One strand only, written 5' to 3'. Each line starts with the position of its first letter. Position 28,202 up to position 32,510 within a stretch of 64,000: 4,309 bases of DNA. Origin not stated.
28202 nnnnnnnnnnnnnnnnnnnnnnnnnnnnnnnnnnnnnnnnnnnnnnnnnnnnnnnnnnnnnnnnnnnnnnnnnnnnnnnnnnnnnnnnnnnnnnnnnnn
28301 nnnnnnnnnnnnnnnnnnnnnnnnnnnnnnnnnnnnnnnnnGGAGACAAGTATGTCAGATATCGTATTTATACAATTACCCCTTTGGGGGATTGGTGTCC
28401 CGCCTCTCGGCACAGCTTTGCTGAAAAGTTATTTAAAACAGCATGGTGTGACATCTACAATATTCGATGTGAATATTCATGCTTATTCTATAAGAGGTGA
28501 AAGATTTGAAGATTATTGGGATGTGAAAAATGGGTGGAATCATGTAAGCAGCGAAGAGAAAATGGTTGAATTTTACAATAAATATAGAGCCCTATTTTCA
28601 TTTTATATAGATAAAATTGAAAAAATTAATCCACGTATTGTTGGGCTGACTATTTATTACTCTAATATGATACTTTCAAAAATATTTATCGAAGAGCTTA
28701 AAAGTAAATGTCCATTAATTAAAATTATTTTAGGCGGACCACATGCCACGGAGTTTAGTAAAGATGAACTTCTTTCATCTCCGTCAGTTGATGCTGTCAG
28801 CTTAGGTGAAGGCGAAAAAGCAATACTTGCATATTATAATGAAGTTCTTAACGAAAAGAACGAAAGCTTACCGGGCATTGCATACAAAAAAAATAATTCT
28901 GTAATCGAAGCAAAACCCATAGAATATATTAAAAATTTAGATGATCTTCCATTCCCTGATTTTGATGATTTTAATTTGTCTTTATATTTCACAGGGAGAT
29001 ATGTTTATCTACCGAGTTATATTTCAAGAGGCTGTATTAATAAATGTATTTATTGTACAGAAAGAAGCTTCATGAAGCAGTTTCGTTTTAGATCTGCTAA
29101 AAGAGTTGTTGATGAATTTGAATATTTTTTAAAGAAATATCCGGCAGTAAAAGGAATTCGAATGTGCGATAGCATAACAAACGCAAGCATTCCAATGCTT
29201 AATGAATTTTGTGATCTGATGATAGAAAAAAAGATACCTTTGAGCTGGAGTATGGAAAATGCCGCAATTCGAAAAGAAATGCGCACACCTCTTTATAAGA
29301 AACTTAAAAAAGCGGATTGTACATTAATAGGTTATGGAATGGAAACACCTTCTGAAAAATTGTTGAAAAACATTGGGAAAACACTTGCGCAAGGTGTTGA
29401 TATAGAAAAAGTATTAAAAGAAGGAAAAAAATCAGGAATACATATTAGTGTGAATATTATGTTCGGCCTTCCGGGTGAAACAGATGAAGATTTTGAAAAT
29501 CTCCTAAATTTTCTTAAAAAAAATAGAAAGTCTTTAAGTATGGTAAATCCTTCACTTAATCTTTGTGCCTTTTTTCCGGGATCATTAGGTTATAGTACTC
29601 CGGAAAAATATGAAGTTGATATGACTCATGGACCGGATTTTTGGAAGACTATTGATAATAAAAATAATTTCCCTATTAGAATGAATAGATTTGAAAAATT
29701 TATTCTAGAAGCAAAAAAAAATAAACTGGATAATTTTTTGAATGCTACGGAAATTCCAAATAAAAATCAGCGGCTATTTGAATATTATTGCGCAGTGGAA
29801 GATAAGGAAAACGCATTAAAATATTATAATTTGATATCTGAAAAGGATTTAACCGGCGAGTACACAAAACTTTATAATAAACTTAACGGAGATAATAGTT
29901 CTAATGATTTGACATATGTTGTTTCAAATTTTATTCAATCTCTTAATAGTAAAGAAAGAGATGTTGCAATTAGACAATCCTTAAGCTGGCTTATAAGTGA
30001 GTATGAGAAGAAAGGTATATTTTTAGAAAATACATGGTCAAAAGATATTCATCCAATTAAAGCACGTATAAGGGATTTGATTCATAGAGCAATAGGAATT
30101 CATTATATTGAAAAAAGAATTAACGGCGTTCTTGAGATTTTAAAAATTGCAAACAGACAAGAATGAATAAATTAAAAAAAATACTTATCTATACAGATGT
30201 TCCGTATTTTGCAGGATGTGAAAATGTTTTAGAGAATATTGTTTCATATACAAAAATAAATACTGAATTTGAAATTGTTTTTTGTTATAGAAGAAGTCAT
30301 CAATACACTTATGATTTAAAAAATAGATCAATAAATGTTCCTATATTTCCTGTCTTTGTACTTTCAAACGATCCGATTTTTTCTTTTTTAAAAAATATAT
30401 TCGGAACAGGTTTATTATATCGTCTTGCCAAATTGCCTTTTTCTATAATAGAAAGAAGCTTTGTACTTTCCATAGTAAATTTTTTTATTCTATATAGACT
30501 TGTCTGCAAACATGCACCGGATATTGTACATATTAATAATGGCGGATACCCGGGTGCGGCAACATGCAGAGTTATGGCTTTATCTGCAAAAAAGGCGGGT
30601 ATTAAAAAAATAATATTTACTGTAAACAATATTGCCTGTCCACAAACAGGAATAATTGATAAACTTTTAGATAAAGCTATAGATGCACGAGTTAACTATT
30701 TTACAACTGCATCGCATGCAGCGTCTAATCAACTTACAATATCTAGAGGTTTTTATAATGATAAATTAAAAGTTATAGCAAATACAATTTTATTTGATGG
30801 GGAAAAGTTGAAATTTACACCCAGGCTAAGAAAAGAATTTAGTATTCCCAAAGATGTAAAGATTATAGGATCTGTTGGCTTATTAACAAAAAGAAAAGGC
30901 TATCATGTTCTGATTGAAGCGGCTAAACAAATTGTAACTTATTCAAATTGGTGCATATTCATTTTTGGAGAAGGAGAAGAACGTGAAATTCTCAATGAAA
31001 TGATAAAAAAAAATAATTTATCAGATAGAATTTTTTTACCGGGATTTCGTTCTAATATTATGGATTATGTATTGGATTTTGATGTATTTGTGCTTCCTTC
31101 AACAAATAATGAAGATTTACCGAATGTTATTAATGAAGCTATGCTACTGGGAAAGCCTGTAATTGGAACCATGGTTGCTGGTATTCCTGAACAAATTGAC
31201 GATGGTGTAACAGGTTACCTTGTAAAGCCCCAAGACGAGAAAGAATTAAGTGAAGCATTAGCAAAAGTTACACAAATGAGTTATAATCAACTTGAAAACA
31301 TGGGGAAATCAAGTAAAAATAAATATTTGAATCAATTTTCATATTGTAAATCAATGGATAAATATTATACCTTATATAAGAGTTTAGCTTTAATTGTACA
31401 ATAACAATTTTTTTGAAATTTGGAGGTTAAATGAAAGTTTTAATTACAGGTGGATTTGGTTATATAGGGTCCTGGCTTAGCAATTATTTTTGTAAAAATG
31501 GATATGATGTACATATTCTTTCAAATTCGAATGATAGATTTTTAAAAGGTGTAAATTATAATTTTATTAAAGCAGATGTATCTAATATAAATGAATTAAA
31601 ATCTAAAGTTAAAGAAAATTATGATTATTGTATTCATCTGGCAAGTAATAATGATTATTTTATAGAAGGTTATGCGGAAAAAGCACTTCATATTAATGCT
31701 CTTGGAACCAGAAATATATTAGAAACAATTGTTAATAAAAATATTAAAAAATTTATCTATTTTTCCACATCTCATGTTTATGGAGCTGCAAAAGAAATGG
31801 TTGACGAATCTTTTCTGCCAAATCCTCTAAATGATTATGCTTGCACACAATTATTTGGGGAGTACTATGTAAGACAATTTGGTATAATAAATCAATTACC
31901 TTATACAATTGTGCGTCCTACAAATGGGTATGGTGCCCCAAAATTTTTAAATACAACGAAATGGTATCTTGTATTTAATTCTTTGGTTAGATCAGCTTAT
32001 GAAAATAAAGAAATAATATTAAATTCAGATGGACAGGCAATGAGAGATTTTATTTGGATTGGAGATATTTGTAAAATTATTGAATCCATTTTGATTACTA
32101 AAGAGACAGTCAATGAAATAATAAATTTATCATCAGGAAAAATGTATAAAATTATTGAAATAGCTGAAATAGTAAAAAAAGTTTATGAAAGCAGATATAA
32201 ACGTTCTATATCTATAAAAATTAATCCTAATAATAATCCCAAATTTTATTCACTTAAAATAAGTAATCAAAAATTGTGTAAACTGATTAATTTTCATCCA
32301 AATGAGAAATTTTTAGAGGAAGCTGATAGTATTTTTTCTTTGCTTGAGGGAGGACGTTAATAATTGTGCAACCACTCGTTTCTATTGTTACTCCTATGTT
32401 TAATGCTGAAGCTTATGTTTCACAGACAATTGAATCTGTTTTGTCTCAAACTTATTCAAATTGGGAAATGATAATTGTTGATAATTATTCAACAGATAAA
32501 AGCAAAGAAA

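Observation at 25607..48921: Four paralogous B12-binding radical SAM enzymes embedded in a glycan locus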

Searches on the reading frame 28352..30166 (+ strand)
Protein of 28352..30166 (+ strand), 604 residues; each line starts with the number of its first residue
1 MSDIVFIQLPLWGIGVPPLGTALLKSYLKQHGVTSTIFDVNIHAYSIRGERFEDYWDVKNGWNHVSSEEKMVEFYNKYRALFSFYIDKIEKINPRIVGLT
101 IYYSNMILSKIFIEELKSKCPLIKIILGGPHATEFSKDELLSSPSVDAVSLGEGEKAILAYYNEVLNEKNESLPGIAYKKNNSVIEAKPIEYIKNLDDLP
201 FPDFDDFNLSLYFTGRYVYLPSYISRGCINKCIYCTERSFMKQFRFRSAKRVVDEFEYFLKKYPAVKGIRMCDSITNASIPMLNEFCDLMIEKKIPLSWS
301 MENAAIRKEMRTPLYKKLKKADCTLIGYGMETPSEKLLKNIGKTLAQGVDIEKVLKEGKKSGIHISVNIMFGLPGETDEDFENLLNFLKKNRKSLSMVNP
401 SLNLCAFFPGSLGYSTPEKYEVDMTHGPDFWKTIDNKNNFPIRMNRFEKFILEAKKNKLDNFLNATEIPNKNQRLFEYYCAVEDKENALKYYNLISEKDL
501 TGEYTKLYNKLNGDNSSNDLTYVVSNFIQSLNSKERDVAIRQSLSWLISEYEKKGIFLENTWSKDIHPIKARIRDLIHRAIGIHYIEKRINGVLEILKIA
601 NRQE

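Call 3: search_protein_families(library=pfam, proteins=[window:28352-30166:+], max_evalue=0.01)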
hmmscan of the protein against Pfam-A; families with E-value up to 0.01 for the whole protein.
window:28352-30166:+ (604 aa): 3 families
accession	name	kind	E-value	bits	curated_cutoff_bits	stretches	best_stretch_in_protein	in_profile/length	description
PF04055.27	Radical_SAM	-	5.3e-18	66.2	29.5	1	223-388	2-166/166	Radical SAM superfamily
PF02310.24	B12-binding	-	7.6e-12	45.6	32.1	1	86-159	44-118/121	B12 binding domain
PF10602.15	RPN7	-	0.00044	20.4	29.6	1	451-501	18-68/174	26S proteasome subunit RPN7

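Call 10: search_protein_families(library=ncbifam, proteins=[window:28352-30166:+], max_evalue=0.001)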
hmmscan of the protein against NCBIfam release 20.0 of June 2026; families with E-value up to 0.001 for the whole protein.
window:28352-30166:+ (604 aa): 26 families (the best 25 are shown)
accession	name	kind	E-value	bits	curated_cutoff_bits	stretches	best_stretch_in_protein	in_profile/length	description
TIGR03975.1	rSAM_ocin_1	subfamily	3e-40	138.3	281.85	1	73-390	108-429/606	RiPP maturation radical SAM C-methyltransferase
TIGR03471.1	HpnJ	equivalog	4e-30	105.1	577.6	1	112-393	87-367/472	hopanoid biosynthesis associated radical SAM protein HpnJ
NF050148.1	rSAM_ApyD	equivalog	7.4e-29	100.6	750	1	83-392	64-367/645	RiPP biosynthesis radical SAM protein ApyD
TIGR02026.1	BchE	equivalog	8.9e-28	97.4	481.35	1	88-388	58-362/497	magnesium-protoporphyrin IX monomethyl ester anaerobic oxidative cyclase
TIGR04013.1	B12_SAM_MJ_1487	hypoth_equivalog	7.1e-22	77.8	251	2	82-261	31-194/382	TIGR04013 family B12-binding domain/radical SAM domain-containing protein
NF038361.1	rSAM_Sden_1168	equivalog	2.7e-19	69.1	575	1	16-389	83-449/560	Sden_1168 family B12-binding radical SAM P-methyltransferase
TIGR04072.2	rSAM_ladder_B12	equivalog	3.7e-19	68.7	360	1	110-396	87-354/443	lipid biosynthesis B12-binding/radical SAM protein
TIGR04385.1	B12_rSAM_cofa1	equivalog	9e-19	68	450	1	112-387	89-360/438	B12 lower ligand biosynthesis radical SAM protein BzaD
TIGR04479.1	bcpD_PhpK_rSAM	subfamily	1.1e-17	63.6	600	1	72-392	89-410/504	PhpK family radical SAM P-methyltransferase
TIGR04014.1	B12_SAM_MJ_0865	equivalog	1.5e-17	63.6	360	1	97-390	42-335/434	methyl-coenzyme M reductase glutamine C-methyltransferase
NF033712.0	B12_rSAM_KedN5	subfamily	1.7e-14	53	700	1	91-381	60-360/624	KedN5 family methylcobalamin-dependent radical SAM C-methyltransferase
TIGR04190.1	B12_SAM_Ta0216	equivalog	5.1e-13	48.5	500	1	116-423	103-432/554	TIGR04190 family B12-binding domain/radical SAM domain protein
TIGR04367.1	HpnR_B12_rSAM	equivalog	1.1e-09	37.3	650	1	85-382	52-343/490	hopanoid C-3 methylase HpnR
TIGR04295.1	B12_rSAM_oligo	hypoth_equivalog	5.1e-09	35.3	400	1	126-344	105-315/422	TIGR04295 family B12-binding domain-containing radical SAM protein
TIGR01125.1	TIGR01125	equivalog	2.5e-08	33.4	356.95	1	334-392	258-317/432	30S ribosomal protein S12 methylthiotransferase RimO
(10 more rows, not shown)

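Call 19: search_solved_structures(query=window:28352-30166:+, max_evalue=0.001)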
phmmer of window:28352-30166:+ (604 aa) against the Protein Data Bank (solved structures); distinct sequences matched with E-value up to 0.001: 5.
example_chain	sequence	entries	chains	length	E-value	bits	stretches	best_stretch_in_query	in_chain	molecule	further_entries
9n1b_A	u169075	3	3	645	6.5e-11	44.8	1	86-382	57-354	Radical SAM protein | Radical SAM enzyme CysS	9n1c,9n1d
7kdx_A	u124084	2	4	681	1.6e-08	36.9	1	92-388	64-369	Methyltransferase TokK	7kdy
9ccb_A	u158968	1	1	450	3.8e-06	29.1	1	127-387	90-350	Radical SAM core domain-containing protein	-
2qgq_A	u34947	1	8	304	5e-06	28.7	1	222-391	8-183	Protein TM_1862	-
4jc0_A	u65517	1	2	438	1.1e-05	27.5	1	219-390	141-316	Ribosomal protein S12 methylthiotransferase RimO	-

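Call 24: find_homologous_proteins(query=window:28352-30166:+)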
Query window:28352-30166:+ (604 aa): 526 proteins with E <= 0.001 among 8000 candidates; the best 120 are listed.
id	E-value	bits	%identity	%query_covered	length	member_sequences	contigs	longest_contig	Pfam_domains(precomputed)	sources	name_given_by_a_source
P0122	0.0e+0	1378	100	100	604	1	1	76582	PF04055.28,PF02310.25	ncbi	-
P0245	2.8e-255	867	60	100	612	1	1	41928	PF04055.28,PF02310.25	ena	-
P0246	2.0e-253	861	60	100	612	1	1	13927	PF04055.28,PF02310.25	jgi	-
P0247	2.4e-249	847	59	100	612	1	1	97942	PF04055.28,PF02310.25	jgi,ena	-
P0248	1.3e-243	828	57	100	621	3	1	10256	PF04055.28,PF02310.25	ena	-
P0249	3.5e-242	823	58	99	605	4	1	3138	PF04055.28,PF02310.25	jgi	-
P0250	1.2e-240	818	57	99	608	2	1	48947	PF04055.28,PF02310.25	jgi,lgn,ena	-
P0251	2.2e-201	689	51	99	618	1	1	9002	PF04055.28,PF02310.25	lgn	-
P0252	3.9e-200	685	51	99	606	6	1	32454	PF04055.28,PF02310.25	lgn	-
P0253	1.5e-199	683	51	99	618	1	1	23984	PF04055.28,PF02310.25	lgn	-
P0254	3.9e-199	681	51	99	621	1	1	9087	PF04055.28,PF02310.25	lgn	-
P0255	1.0e-193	663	50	99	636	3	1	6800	PF04055.28,PF02310.25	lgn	-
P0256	3.9e-183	628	46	100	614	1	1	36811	PF04055.28,PF02310.25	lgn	-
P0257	8.7e-183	627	48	100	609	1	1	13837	PF04055.28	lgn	-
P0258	3.8e-182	625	52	85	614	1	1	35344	PF04055.28,PF02310.25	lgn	-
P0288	2.9e-164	566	45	99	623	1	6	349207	PF04055.28,PF02310.25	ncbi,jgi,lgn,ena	-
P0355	9.3e-102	360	37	80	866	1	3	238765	PF10111.15,PF13641.13,PF04055.28,PF00535.33,PF02310.25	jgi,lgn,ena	jgi:radical SAM superfamily enzyme YgiQ (UPF0313 family)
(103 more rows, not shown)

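Call 36: find_encoding_contigs(protein=P0247, flank=10000, max_places=1)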
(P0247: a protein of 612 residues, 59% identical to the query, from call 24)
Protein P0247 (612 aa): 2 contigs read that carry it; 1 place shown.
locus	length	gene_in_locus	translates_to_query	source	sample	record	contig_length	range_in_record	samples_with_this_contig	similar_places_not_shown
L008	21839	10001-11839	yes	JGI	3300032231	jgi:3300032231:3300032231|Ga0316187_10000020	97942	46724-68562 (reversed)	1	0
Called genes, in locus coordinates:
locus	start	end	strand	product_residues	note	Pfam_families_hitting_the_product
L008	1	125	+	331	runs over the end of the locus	PF03102:NeuB, PF08666:SAF (weak)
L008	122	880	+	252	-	PF02348:CTP_transf_3 (weak)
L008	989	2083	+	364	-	PF04101:Glyco_tran_28_C (weak)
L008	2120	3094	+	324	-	PF02655:ATP-grasp_3, PF07478:Dala_Dala_lig_C (weak), PF02786:CPSase_L_D2 (faint), PF13535:ATP-grasp_4 (weak), PF15632:ATPgrasp_Ter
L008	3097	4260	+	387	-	PF13489:Methyltransf_23, PF08241:Methyltransf_11, PF08242:Methyltransf_12, PF13649:Methyltransf_25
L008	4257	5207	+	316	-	PF01370:Epimerase (faint)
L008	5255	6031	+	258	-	PF00459:Inositol_P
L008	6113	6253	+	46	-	-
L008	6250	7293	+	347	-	PF03102:NeuB, PF08666:SAF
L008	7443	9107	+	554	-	PF27859:LIC12162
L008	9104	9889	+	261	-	PF13489:Methyltransf_23, PF13649:Methyltransf_25 (weak), PF13847:Methyltransf_31 (weak), PF08241:Methyltransf_11, PF08242:Methyltransf_12 (weak)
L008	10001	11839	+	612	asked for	PF02310:B12-binding (weak), PF04055:Radical_SAM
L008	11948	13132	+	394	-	PF13439:Glyco_transf_4, PF13579:Glyco_trans_4_4 (weak), PF20706:GT4-conflict (weak), PF00534:Glycos_transf_1, PF13692:Glyco_trans_1_4, PF13524:Glyco_trans_1_2 (weak)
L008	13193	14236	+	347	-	PF01073:3Beta_HSD, PF01370:Epimerase, PF02719:Polysacc_synt_2 (weak), PF04321:RmlD_sub_bind, PF05368:NmrA (weak), PF07993:NAD_binding_4 (faint), PF13460:NAD_binding_10 (weak), PF16363:GDP_Man_Dehyd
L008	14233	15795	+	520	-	-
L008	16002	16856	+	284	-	PF01073:3Beta_HSD (faint), PF01370:Epimerase, PF02719:Polysacc_synt_2 (faint), PF04321:RmlD_sub_bind, PF16363:GDP_Man_Dehyd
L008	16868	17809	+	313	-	PF00535:Glycos_transf_2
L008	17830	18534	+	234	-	PF01209:Ubie_methyltran, PF05401:NodS, PF13489:Methyltransf_23, PF07021:MetW, PF13847:Methyltransf_31, PF08241:Methyltransf_11, PF08242:Methyltransf_12, PF13649:Methyltransf_25, +1 more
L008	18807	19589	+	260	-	PF00483:NTP_transferase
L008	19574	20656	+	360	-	PF01370:Epimerase, PF02719:Polysacc_synt_2, PF04321:RmlD_sub_bind, PF16363:GDP_Man_Dehyd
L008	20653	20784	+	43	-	-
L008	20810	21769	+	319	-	PF01073:3Beta_HSD, PF01370:Epimerase, PF04321:RmlD_sub_bind, PF07993:NAD_binding_4 (faint), PF16363:GDP_Man_Dehyd, PF13460:NAD_binding_10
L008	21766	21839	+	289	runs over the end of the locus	PF01209:Ubie_methyltran, PF13847:Methyltransf_31 (weak), PF08241:Methyltransf_11, PF08242:Methyltransf_12 (weak), PF13649:Methyltransf_25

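Call 37: find_encoding_contigs(protein=P0288, flank=10000, max_places=1)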
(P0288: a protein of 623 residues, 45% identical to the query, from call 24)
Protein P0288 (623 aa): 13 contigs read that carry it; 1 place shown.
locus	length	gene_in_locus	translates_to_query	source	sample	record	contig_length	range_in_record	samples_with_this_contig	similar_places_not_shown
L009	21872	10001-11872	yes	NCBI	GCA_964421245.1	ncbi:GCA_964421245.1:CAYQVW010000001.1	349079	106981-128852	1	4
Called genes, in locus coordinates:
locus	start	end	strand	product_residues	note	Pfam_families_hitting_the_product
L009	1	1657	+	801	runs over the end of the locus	PF01326:PPDK_N (weak), PF00391:PEP-utilizers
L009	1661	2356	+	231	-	PF07722:Peptidase_C26, PF00117:GATase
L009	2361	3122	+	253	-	PF00483:NTP_transferase, PF12804:NTP_transf_3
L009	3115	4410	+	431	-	PF13469:Sulfotransfer_3 (weak)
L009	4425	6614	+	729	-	PF00224:PK, PF14306:PUA_2, PF01747:ATP-sulfurylase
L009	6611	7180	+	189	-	PF01583:APS_kinase, PF08433:KTI12 (weak), PF13238:AAA_18 (weak)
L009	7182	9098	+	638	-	PF27859:LIC12162 (weak)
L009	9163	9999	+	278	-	PF00685:Sulfotransfer_1, PF13469:Sulfotransfer_3 (faint)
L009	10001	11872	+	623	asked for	PF02310:B12-binding (weak), PF04055:Radical_SAM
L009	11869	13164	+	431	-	PF00534:Glycos_transf_1, PF13692:Glyco_trans_1_4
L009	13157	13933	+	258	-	PF01135:PCMT (weak), PF13489:Methyltransf_23, PF01209:Ubie_methyltran, PF05401:NodS (weak), PF13847:Methyltransf_31, PF08241:Methyltransf_11, PF08242:Methyltransf_12, PF13649:Methyltransf_25, +1 more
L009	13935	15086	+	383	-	PF01041:DegT_DnrJ_EryC1, PF00155:Aminotran_1_2 (weak), PF00266:Aminotran_5 (weak)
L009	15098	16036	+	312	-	PF01209:Ubie_methyltran, PF13489:Methyltransf_23, PF08241:Methyltransf_11, PF08242:Methyltransf_12, PF13649:Methyltransf_25, PF13847:Methyltransf_31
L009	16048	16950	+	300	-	PF01073:3Beta_HSD, PF01370:Epimerase, PF02719:Polysacc_synt_2, PF04321:RmlD_sub_bind, PF07993:NAD_binding_4 (faint), PF13460:NAD_binding_10 (weak), PF16363:GDP_Man_Dehyd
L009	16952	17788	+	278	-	PF00535:Glycos_transf_2, PF10111:Glyco_tranf_2_2, PF13641:Glyco_tranf_2_3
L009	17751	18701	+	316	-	PF00685:Sulfotransfer_1 (faint), PF13469:Sulfotransfer_3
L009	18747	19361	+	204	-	PF01583:APS_kinase, PF01656:CbiA (weak), PF13671:AAA_33 (weak)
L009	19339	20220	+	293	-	PF13489:Methyltransf_23, PF05175:MTS (weak), PF13847:Methyltransf_31, PF08241:Methyltransf_11, PF08242:Methyltransf_12, PF13649:Methyltransf_25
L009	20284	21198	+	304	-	PF00535:Glycos_transf_2, PF10111:Glyco_tranf_2_2 (faint)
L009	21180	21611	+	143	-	-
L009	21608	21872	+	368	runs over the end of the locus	PF01041:DegT_DnrJ_EryC1, PF00155:Aminotran_1_2 (weak), PF01212:Beta_elim_lyase (faint)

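Call 45: search_protein_families(library=pfam, proteins=[P0355], max_evalue=0.00001)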
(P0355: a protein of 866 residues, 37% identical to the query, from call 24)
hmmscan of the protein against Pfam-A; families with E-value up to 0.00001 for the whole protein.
P0355 (866 aa): 5 families
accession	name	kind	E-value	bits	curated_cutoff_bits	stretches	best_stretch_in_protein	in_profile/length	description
PF00535.33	Glycos_transf_2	-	5.6e-31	108.2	23.3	1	8-152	1-145/168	Glycosyl transferase family 2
PF02310.24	B12-binding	-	2.8e-13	50.2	32.1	1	423-504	37-117/121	B12 binding domain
PF13641.12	Glyco_tranf_2_3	-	3.2e-11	44.1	27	1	5-211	1-198/230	Glycosyltransferase like family 2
PF04055.27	Radical_SAM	-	1.9e-10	41.6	29.5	1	569-732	3-166/166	Radical SAM superfamily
PF10111.15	Glyco_tranf_2_2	-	4.3e-08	33.4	27.3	1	8-143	1-144/276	Glycosyltransferase like family 2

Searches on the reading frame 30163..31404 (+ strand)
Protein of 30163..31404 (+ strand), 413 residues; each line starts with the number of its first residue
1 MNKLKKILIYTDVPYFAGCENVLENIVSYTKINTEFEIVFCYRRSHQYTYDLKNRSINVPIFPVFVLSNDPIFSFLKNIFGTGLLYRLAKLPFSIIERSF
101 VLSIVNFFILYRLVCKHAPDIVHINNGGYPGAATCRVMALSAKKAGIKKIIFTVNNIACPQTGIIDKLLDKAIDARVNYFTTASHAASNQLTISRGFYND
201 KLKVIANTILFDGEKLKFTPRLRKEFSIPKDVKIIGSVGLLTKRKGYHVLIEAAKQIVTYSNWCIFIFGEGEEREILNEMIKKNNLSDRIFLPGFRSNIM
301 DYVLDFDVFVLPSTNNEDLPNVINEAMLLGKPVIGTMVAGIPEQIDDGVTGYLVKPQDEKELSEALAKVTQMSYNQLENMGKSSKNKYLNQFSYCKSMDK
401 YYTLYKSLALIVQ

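Call 3: search_protein_families(library=pfam, proteins=[window:30163-31404:+], max_evalue=0.01)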
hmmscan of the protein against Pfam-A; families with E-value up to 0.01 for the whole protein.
window:30163-31404:+ (413 aa): 3 families
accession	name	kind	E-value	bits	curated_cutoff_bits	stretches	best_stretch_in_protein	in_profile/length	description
PF00534.26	Glycos_transf_1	-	1.7e-35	122.5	26.4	1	221-386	4-171/172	Glycosyl transferases group 1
PF13692.12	Glyco_trans_1_4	-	1.7e-30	106.6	27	1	233-369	2-139/142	Glycosyl transferases group 1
PF13439.12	Glyco_transf_4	-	7.8e-05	23.2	28.5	1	95-208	49-165/170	Glycosyltransferase Family 4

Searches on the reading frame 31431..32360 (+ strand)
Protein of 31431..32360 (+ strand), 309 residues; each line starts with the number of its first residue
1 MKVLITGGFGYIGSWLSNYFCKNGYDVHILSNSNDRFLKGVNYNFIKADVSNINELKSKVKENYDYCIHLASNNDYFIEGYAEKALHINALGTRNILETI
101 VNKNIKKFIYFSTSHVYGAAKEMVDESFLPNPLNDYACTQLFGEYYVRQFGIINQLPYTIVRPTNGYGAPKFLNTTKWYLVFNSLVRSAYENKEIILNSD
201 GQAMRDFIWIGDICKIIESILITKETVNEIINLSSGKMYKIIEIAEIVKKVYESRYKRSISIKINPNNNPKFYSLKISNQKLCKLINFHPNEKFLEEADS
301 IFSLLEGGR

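Call 3: search_protein_families(library=pfam, proteins=[window:31431-32360:+], max_evalue=0.01)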
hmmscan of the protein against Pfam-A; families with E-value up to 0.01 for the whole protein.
window:31431-32360:+ (309 aa): 9 families
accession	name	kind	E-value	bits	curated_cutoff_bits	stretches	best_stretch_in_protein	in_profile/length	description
PF01370.27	Epimerase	-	9.8e-42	143.4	20.9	1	3-233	1-239/240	NAD dependent epimerase/dehydratase family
PF16363.11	GDP_Man_Dehyd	-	1.6e-29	103.8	27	1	4-255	1-269/332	GDP-mannose 4,6 dehydratase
PF01073.25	3Beta_HSD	-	1.2e-14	54.5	22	1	4-126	1-134/280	3-beta hydroxysteroid dehydrogenase/isomerase family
PF04321.23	RmlD_sub_bind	-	3.5e-14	53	27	1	1-169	1-154/287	RmlD substrate binding domain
PF13460.12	NAD_binding_10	-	6.7e-09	36.3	27.2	1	7-164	1-144/184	NAD(P)H-binding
PF02719.21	Polysacc_synt_2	-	2.8e-08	33.7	20.2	1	3-128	1-149/293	Polysaccharide biosynthesis protein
PF07993.18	NAD_binding_4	-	2.5e-07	30.5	20.1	1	58-172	83-213/258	Male sterility protein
PF05368.20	NmrA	-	0.00053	20.1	27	1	2-256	4-238/298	NmrA-like family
PF08659.16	KR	-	0.0093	16.3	22.6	0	3-63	3-75/180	KR domain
